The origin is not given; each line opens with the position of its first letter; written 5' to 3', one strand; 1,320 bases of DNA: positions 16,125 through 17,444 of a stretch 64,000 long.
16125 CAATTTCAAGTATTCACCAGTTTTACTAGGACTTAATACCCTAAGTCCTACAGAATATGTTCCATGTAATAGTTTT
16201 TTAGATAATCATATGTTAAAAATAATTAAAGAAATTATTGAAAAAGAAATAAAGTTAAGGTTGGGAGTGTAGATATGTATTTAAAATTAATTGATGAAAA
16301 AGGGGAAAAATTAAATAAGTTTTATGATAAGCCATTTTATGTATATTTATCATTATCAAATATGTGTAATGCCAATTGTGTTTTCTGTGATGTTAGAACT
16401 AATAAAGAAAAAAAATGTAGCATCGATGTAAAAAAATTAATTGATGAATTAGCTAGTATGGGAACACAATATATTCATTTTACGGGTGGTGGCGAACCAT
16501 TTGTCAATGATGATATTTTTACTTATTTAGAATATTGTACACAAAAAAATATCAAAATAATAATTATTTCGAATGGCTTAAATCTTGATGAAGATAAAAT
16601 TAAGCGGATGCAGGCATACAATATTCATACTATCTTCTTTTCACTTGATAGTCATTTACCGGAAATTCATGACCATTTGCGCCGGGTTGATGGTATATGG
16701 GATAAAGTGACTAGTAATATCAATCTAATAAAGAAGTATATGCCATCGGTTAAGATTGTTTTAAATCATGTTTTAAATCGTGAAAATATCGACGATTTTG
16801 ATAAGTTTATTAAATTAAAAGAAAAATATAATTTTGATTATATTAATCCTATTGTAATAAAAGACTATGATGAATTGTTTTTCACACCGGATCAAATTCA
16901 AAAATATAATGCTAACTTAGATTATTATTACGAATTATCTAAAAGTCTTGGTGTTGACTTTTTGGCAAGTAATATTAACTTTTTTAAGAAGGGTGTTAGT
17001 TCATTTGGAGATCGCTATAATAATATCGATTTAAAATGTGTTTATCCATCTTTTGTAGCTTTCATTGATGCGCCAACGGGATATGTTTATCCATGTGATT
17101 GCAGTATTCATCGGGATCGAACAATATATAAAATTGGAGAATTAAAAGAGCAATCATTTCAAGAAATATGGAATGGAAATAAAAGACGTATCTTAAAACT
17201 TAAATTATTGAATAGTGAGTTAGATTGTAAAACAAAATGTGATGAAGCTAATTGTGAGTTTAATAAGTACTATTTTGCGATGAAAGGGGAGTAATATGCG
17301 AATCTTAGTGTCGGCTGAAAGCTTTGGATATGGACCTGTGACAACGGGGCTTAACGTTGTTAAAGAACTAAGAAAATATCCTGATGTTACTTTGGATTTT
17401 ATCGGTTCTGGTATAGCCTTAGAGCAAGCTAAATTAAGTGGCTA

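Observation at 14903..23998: Ten-gene, translationally coupled operon of soluble tailoring enzymes: candidate nucleoside/amino-sugar (peptidyl-nucleoside-like) biosynthetic cluster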

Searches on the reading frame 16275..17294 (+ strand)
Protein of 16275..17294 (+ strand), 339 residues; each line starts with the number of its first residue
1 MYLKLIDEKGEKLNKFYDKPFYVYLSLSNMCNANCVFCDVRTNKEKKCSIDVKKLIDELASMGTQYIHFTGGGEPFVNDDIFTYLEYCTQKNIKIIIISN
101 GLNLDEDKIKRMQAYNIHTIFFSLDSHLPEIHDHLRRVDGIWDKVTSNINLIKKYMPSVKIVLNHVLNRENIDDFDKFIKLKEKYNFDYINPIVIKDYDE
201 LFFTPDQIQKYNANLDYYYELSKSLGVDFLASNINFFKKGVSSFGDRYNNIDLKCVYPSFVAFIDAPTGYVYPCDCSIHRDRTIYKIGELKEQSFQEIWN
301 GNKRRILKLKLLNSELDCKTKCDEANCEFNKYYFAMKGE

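Call 3: search_protein_families(library=pfam, proteins=[window:16275-17294:+], max_evalue=0.01)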
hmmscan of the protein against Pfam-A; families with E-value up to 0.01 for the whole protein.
window:16275-17294:+ (339 aa): 3 families
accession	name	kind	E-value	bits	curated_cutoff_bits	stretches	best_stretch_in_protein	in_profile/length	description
PF04055.27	Radical_SAM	-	2.1e-22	80.5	29.5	1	26-180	2-164/166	Radical SAM superfamily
PF13186.11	SPASM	-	7.4e-09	36.2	21.5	1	255-322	1-66/67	Iron-sulfur cluster-binding domain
PF13353.11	Fer4_12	-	0.0096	16.7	22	1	30-116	14-107/137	4Fe-4S single cluster domain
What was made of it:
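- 16275..17294 (+): Radical SAM / SPASM enzyme, BlsE-like. Pfam Radical_SAM + SPASM (call 3).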

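Call 4: search_protein_families(library=ncbifam, proteins=[window:16275-17294:+], max_evalue=0.01)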
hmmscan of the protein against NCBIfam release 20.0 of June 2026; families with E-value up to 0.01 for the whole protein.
window:16275-17294:+ (339 aa): 55 families (the best 25 are shown)
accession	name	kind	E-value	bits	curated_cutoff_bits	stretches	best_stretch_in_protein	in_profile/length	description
TIGR03962.1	mycofact_rSAM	equivalog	1.7e-26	93.2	265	1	12-320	3-302/339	mycofactocin radical SAM maturase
NF050035.1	rSAM_WgK_link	exception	7.2e-26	91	650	1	14-195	2-184/367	radical SAM/SPASM peptide maturase WgkB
TIGR04545.1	rSAM_ahbD_hemeb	equivalog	2.9e-25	89.4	500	1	27-331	6-312/339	heme b synthase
TIGR04053.2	TIGR04053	equivalog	2.5e-22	79.7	395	1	16-185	3-176/366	TIGR04053 family radical SAM/SPASM domain-containing protein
TIGR04317.1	W_rSAM_matur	equivalog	4.1e-22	78.8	380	1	22-321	5-316/349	tungsten cofactor oxidoreductase radical SAM maturase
TIGR04546.1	rSAM_ahbC_deAc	equivalog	9.5e-22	77.3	650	1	18-186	36-204/390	12,18-didecarboxysiroheme deacetylase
TIGR04054.1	rSAM_NirJ1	equivalog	2.4e-21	75.8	650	1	23-189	38-204/387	putative heme d1 biosynthesis radical SAM protein NirJ1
NF038283.1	viperin_w_prok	equivalog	4.3e-20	72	180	1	27-180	8-176/281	viperin family antiviral radical SAM protein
NF033640.1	N_Twi_rSAM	subfamily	9.2e-20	71.1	170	1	9-196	99-311/398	twitch domain-containing radical SAM protein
NF045574.1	sacti_mat_StsB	exception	9.7e-20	70.8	625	1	22-187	97-261/466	StsB family radical SAM/SPASM domain sactipeptide maturase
TIGR04303.1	GeoRSP_rSAM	equivalog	1.4e-19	70.8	400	1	20-213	4-202/325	GeoRSP system radical SAM/SPASM protein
TIGR04051.1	rSAM_NirJ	equivalog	8.9e-19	67.7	515.45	1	26-188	7-169/354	heme d1 biosynthesis radical SAM protein NirJ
TIGR04055.1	rSAM_NirJ2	equivalog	9.6e-19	68.1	500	1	28-155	7-136/326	putative heme d1 biosynthesis radical SAM protein NirJ2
TIGR04347.1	pseudo_SAM_Halo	equivalog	1.9e-18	66.9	525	1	19-184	37-201/390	TIGR04347 family pseudo-SAM/SPASM protein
TIGR03961.1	rSAM_PTO1314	hypoth_equivalog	7e-17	61.7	306.05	1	25-276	27-265/332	PTO1314 family radical SAM protein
TIGR04466.1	rSAM_BlsE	equivalog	3.5e-16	59.6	400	1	22-281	4-263/327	cytosylglucuronate decarboxylase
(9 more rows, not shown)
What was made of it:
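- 16275..17294 (+): TIGR04466 scores 59.6 bits, below the 400 cut-off (call 4).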

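Call 62: search_solved_structures(query=window:16275-17294:+, max_evalue=0.00001)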
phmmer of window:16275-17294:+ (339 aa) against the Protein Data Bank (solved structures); distinct sequences matched with E-value up to 0.00001: 3.
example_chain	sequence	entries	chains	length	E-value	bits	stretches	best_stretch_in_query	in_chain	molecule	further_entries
7vob_C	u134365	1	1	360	9.3e-14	54.6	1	21-148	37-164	Cytosylglucuronate decarboxylase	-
7voc_C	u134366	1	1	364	9.6e-14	54.6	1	21-148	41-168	Cytosylglucuronate decarboxylase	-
6efn_A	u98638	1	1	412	3.2e-08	36.4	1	20-177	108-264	Sporulation killing factor maturation protein SkfB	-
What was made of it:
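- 16275..17294 (+): Best PDB sequence hit is BlsE 7VOB at 9e-14, next SkfB at 3e-8 (call 62).
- On BlsE/MilG radical SAM (TIGR04466 equivalog): 7VOB/7VOC are the top PDB hits at 9e-14 (call 62).
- Protein 3's best solved relative is BlsE (call 62).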

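Call 84: search_protein_families(library=padloc, proteins=[window:16275-17294:+], max_evalue=0.001)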
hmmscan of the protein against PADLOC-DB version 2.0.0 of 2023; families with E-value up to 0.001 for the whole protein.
window:16275-17294:+ (339 aa): 2 families
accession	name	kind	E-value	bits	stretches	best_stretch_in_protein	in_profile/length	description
PDLC02904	pVip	-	2e-22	78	1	26-210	8-192/262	Viperins associated with kinases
PDLC02903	pVip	-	3.1e-20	70.7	1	23-188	2-167/257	Viperins not associated with kinases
